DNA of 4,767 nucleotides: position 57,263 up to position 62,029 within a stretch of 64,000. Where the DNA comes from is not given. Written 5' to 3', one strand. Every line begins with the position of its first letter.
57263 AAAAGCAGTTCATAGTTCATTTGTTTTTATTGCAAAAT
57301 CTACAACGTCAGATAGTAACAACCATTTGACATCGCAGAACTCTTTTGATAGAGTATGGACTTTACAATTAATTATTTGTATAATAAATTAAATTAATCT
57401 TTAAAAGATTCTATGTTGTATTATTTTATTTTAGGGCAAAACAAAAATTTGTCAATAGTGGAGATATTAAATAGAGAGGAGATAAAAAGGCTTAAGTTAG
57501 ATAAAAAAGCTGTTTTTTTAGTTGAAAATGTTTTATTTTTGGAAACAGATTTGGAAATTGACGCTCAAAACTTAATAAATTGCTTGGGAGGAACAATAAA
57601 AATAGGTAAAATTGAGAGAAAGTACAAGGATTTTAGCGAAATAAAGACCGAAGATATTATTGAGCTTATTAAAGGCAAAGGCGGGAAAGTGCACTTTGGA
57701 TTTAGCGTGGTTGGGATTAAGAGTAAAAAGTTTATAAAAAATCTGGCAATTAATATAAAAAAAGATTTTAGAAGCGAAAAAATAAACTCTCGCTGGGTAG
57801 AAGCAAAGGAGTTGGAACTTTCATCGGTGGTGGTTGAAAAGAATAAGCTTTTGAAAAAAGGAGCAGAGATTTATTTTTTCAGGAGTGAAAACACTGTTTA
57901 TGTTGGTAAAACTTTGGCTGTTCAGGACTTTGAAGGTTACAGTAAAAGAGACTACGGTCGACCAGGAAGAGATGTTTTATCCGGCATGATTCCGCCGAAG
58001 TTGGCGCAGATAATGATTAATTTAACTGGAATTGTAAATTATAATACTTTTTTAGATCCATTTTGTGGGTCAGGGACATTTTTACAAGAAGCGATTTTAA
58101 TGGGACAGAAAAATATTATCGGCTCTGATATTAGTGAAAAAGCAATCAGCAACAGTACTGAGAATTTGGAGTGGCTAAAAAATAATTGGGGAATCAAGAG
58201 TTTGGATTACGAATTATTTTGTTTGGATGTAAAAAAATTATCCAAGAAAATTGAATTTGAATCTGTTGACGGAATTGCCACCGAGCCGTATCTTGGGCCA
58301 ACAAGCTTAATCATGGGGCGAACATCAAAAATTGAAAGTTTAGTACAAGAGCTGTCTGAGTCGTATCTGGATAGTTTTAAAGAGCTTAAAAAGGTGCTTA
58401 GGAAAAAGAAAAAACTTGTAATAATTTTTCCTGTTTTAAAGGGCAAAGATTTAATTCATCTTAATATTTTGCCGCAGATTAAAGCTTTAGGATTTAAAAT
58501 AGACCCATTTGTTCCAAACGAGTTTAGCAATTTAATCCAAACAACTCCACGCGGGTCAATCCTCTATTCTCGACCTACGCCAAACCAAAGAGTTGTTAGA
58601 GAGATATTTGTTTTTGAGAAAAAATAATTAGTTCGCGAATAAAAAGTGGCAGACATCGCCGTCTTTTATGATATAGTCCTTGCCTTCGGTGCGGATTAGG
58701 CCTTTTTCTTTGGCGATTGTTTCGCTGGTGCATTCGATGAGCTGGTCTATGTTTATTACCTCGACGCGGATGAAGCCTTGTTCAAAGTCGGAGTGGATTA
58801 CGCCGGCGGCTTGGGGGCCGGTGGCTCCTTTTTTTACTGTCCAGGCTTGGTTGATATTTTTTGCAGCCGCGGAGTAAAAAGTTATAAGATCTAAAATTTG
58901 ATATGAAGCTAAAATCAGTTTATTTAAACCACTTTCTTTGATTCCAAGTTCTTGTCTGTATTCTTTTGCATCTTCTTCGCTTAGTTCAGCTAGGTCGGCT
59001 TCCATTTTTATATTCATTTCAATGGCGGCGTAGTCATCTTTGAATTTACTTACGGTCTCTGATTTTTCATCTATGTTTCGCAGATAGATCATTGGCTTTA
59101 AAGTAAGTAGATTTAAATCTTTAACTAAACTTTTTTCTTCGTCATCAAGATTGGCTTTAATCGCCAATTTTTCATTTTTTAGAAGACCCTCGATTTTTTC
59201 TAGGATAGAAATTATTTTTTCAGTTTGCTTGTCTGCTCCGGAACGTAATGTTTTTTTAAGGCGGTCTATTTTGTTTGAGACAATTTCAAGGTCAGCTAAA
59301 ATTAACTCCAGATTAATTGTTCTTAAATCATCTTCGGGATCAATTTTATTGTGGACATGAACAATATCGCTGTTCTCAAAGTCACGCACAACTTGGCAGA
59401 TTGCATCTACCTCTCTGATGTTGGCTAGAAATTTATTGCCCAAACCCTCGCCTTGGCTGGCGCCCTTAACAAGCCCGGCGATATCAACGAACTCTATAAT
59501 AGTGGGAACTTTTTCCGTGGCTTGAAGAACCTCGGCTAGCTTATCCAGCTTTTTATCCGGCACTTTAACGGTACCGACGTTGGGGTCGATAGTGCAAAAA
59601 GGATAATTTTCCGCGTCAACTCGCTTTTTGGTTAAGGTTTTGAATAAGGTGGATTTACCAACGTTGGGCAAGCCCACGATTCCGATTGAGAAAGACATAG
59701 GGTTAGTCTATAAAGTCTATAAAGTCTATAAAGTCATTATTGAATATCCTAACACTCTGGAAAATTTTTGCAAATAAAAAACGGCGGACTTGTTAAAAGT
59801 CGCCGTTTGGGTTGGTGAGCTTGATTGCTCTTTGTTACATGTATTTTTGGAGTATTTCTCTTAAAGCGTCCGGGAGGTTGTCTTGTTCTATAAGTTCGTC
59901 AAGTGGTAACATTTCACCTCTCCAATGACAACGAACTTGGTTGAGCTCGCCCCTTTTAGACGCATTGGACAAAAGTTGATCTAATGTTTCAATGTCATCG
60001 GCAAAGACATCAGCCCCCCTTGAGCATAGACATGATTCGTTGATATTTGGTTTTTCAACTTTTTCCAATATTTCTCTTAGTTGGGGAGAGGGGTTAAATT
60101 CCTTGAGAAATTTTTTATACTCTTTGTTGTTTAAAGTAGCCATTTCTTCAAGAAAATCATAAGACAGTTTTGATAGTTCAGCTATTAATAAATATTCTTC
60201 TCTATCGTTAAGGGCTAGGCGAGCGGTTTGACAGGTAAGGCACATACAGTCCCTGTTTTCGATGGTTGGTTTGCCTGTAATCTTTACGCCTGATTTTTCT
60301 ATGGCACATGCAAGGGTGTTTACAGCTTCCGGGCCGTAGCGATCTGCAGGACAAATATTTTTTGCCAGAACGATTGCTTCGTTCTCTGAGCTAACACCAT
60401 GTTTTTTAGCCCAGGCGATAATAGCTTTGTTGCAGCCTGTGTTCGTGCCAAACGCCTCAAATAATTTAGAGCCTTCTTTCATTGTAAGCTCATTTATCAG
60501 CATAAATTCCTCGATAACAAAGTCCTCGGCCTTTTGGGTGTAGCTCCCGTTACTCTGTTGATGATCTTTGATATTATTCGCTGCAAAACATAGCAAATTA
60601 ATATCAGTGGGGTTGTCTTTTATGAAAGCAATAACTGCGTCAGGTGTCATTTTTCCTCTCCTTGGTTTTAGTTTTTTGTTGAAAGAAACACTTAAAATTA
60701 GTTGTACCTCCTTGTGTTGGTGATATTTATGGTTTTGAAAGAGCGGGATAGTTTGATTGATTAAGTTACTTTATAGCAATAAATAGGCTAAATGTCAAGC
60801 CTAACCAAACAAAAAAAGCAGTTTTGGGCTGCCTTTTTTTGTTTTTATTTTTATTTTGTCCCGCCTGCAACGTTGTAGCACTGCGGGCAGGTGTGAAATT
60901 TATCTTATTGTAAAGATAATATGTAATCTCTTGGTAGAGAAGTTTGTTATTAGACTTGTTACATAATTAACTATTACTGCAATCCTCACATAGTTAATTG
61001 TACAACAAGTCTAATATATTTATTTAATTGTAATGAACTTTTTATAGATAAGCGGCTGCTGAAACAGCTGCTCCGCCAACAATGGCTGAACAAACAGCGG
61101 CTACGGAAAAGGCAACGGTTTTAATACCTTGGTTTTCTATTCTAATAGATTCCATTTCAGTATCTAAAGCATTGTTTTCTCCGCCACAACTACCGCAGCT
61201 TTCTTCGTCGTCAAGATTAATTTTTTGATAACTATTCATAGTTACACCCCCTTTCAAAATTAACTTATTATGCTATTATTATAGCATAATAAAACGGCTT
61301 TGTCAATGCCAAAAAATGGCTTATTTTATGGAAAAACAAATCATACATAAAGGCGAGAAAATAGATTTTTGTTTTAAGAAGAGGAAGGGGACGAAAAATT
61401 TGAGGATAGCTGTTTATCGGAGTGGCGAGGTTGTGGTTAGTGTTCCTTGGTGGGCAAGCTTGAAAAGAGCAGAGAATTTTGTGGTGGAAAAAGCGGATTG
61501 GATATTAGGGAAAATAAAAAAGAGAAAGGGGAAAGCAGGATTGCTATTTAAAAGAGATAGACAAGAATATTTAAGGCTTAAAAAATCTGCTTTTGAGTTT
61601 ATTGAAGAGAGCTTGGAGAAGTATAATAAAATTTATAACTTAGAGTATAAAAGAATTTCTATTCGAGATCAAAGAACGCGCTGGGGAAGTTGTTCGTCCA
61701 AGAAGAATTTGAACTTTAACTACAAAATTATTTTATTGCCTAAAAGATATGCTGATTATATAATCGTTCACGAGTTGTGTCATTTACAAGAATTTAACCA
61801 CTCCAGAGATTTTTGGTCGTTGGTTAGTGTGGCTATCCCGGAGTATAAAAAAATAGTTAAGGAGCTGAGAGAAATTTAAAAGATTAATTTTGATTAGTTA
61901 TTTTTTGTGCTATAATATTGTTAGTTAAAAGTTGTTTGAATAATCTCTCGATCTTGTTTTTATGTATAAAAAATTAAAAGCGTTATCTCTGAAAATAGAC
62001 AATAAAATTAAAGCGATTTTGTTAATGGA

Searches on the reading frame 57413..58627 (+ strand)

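Call 18: search_protein_families(library=pfam, proteins=[window:57413-58627:+], max_evalue=0.01)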
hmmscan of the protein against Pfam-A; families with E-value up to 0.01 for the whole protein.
window:57413-58627:+ (404 aa): 7 families
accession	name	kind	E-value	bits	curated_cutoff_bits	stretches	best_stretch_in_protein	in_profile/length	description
PF01170.24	UPF0020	-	3e-13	50.3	22.3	1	190-339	9-166/197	RMKL-like, methyltransferase domain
PF13847.12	Methyltransf_31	-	4.5e-07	30.1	27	1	211-338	5-110/145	Methyltransferase domain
PF01555.25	N6_N4_Mtase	-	8e-07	29.7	26.7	1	143-246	132-217/221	DNA methylase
PF03602.21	Cons_hypoth95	-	7.3e-05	23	24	1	208-259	40-91/182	Conserved hypothetical protein 95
PF13649.12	Methyltransf_25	-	0.005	17.9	27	0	214-256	2-45/97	Methyltransferase domain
PF11599.14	AviRa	-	0.0087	16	25.7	0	212-258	54-103/232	RRNA methyltransferase AviRa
PF06325.19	PrmA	-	0.0092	15.9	22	0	211-253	163-205/296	Ribosomal protein L11 methyltransferase (PrmA)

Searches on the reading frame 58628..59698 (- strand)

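Call 18: search_protein_families(library=pfam, proteins=[window:58628-59698:-], max_evalue=0.01)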
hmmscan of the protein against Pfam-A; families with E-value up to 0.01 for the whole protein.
window:58628-59698:- (356 aa): 5 families
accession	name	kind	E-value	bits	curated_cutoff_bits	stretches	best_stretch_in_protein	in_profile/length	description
PF06071.19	YchF-GTPase_C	-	7e-31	106.6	27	1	271-354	1-83/84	Protein of unknown function (DUF933)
PF01926.29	MMR_HSR1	-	3.1e-23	82.5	21.9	1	5-121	2-91/113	50S ribosome-binding GTPase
PF02421.24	FeoB_N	-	4.1e-08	33.3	27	1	4-50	2-48/156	Ferrous iron transport protein B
PF13238.12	AAA_18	-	0.005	17.7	29.4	0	5-40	1-44/128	AAA domain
PF00025.27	Arf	-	0.0097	15.8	22.3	0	5-50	17-59/174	ADP-ribosylation factor family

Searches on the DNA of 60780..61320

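Call 86: search_rna_families(source=window, start=60780, end=61320, threshold=evalue, max_evalue=1)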
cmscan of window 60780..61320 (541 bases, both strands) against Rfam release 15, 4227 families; matches with E-value up to 1: 11.
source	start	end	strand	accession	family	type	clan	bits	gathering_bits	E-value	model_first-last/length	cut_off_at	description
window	60801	60916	-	RF01606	plasmodium_snoR31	Gene; snRNA; snoRNA; HACA-box;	-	23.3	60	0.87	1-145/145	no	small nucleolar RNA snoR31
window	60808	60902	-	RF00506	Thr_leader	Cis-reg; leader;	-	23.2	55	0.046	1-118/118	no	Threonine operon leader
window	60811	60884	-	RF02057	STnc40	Gene; sRNA;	-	22.4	45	0.19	1-70/70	no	Salmonella enterica sRNA STnc40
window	60807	60871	-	RF02495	ohsC_RNA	Gene; antitoxin;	-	22.3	50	0.56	1-77/77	no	Oppression of Hydrophobic ORF by sRNA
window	60947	61017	-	RF04170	MIR7723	Gene; miRNA;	-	21.9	200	0.046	1-235/235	no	MIR7723 microRNA precursor family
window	60950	61014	-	RF04241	mir-5014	Gene; miRNA;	-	21.5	101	0.07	1-123/123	no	mir-5014 microRNA precursor family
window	60944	61017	-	RF00240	RNA-OUT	Gene; antisense;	-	21.3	41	0.17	1-70/70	no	RNA-OUT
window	60811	60877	-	RF02083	OrzO-P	Gene; antitoxin;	-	20.5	60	0.77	1-76/76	no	OrzO-P RNA antitoxin family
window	60799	60857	+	RF00834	mir-268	Gene; miRNA;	-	19.8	47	0.69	1-89/89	no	mir-268 microRNA precursor family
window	61154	61216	-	RF01516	v-snoRNA-1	Gene; snRNA; snoRNA; CD-box;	-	19.5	75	0.17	1-65/65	no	Human herpesvirus 1 small nucleolar RNA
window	61048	61099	-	RF02507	Atu_Ti3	Gene; sRNA;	-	17.1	50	0.73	1-89/89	no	Rhizobiales sRNA Atu_Ti3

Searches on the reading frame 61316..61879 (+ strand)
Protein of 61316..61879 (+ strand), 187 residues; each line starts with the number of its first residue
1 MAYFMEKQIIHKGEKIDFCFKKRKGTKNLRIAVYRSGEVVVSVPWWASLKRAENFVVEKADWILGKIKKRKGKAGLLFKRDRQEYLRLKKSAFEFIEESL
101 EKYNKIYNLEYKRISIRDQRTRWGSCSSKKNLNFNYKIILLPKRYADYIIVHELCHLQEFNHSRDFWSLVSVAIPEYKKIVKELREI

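Call 18: search_protein_families(library=pfam, proteins=[window:61316-61879:+], max_evalue=0.01)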
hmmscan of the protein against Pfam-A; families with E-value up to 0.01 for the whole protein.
window:61316-61879:+ (187 aa): 2 families
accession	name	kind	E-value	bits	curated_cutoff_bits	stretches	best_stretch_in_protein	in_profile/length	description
PF01863.23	YgjP-like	-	1.7e-44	152.7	26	2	88-186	108-206/207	YgjP-like, metallopeptidase domain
PF10263.15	SprT-like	-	0.00084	19.6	25.6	1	97-159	2-74/108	SprT-like family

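Call 20: find_encoding_contigs(protein=window:61316-61879:+, flank=3000, max_places=10)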
Protein window:61316-61879:+ (187 aa): 22 contigs read that carry it; 10 places shown.
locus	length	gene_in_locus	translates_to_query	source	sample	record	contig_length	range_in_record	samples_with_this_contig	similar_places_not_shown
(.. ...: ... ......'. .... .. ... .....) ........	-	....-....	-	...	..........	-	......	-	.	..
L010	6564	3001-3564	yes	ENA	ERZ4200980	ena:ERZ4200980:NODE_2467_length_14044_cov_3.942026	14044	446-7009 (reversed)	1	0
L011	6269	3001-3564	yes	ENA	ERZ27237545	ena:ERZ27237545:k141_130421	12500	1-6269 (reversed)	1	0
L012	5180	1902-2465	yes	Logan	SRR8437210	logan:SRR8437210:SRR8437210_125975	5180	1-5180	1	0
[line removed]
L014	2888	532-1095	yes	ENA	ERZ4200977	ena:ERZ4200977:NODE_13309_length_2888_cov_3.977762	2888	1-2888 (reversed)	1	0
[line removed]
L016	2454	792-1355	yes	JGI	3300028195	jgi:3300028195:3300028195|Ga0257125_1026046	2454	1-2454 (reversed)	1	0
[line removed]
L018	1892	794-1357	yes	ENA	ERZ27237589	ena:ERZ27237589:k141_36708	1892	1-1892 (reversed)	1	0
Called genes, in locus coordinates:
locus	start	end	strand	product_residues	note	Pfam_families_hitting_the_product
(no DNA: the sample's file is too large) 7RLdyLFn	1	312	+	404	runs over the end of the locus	PF01555:N6_N4_Mtase (weak), PF01170:UPF0020, PF13847:Methyltransf_31 (weak)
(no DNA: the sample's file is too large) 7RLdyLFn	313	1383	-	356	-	PF01926:MMR_HSR1, PF02421:FeoB_N, PF06071:YchF-GTPase_C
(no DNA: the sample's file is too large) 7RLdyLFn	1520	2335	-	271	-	-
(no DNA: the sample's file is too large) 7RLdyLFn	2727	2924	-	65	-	-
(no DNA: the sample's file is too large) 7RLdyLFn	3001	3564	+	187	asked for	PF01863:YgjP-like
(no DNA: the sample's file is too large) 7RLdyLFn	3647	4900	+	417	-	-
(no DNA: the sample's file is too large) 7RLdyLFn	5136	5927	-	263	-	PF13328:HD_4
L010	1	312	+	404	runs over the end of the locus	PF01555:N6_N4_Mtase (weak), PF01170:UPF0020, PF13847:Methyltransf_31 (weak)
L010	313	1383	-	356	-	PF01926:MMR_HSR1, PF02421:FeoB_N, PF06071:YchF-GTPase_C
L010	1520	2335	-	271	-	-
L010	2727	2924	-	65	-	-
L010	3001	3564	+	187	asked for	PF01863:YgjP-like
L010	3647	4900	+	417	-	-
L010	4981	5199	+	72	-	-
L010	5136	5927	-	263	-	PF13328:HD_4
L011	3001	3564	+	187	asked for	PF01863:YgjP-like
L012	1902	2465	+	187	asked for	PF01863:YgjP-like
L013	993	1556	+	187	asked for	PF01863:YgjP-like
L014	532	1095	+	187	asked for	PF01863:YgjP-like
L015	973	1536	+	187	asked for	PF01863:YgjP-like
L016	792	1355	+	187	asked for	PF01863:YgjP-like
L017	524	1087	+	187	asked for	PF01863:YgjP-like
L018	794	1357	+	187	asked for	PF01863:YgjP-like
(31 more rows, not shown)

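Call 60: find_homologous_proteins(query=window:61316-61879:+, max_evalue=1e-20)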
Query window:61316-61879:+ (187 aa): 7130 proteins with E <= 1e-20 among 8000 candidates; the best 120 are listed.
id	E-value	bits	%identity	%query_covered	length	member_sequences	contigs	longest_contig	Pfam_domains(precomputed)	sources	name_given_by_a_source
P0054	1.2e-115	402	100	98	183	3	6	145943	PF01863.24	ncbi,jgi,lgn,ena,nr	ncbi:M48 family metallopeptidase [Candidatus Falkowbacteria bacterium]|nr:M48 family metallopeptidas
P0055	4.3e-61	224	56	97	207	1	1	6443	PF01863.24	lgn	-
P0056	1.7e-60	222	56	97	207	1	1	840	PF01863.24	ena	-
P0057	4.0e-60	221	55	96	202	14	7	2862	PF01863.24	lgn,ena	-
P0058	1.5e-59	219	57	97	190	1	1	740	PF01863.24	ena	-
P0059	3.8e-59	218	55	97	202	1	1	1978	PF01863.24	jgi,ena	-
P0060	4.1e-59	218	54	96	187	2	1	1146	PF01863.24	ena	-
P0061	8.4e-59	217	55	96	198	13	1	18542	PF01863.24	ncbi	-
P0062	1.0e-58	216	53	98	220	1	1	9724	PF01863.24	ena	-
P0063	1.1e-58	216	53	97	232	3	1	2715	PF01863.24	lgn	-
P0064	4.3e-58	214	53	97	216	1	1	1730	PF01863.24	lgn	-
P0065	4.3e-58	214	54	96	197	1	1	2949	PF01863.24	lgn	-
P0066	6.2e-58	214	54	96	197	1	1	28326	PF01863.24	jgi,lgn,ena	-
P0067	9.6e-58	213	53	97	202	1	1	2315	PF01863.24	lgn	-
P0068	1.2e-57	213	52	97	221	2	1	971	PF01863.24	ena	-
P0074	3.2e-57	211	54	97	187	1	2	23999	PF01863.24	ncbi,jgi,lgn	jgi:predicted metal-dependent hydrolase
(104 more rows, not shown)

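Call 88: find_encoding_contigs(protein=P0055, flank=2500, max_places=2)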
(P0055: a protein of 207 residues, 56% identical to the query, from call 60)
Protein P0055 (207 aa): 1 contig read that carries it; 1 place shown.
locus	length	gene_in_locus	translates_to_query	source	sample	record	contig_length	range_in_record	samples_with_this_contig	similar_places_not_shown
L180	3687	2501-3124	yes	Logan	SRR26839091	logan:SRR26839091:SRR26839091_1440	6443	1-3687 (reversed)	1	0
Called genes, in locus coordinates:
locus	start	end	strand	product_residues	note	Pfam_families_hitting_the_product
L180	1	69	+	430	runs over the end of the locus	PF03772:Competence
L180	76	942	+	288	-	PF00753:Lactamase_B, PF23023:Anti-Pycsar_Apyc1 (weak)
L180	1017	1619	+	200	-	PF00334:NDK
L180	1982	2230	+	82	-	-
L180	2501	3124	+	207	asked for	PF01863:YgjP-like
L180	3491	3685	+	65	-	?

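Call 89: find_encoding_contigs(protein=P0074, flank=2500, max_places=2)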
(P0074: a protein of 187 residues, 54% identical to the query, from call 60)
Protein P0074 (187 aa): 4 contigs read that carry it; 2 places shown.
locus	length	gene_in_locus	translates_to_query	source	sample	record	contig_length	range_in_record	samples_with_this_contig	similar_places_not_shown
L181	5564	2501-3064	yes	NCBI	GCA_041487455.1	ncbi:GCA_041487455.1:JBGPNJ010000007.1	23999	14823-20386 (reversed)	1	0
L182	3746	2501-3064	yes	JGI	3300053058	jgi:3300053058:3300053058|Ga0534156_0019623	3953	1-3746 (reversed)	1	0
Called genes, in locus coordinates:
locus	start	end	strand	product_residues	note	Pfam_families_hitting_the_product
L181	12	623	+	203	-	PF00334:NDK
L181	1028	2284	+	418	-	PF04473:DUF553 (weak)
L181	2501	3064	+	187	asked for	PF01863:YgjP-like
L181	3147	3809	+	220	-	PF13482:RNase_H_2, PF10108:DNA_pol_B_exo2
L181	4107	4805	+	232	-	PF02163:Peptidase_M50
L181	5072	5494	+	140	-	PF00164:Ribosom_S12_S23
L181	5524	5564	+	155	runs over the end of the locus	PF00177:Ribosomal_S7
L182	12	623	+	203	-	PF00334:NDK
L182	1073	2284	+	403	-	PF04473:DUF553 (weak)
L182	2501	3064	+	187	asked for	PF01863:YgjP-like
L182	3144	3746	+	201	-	?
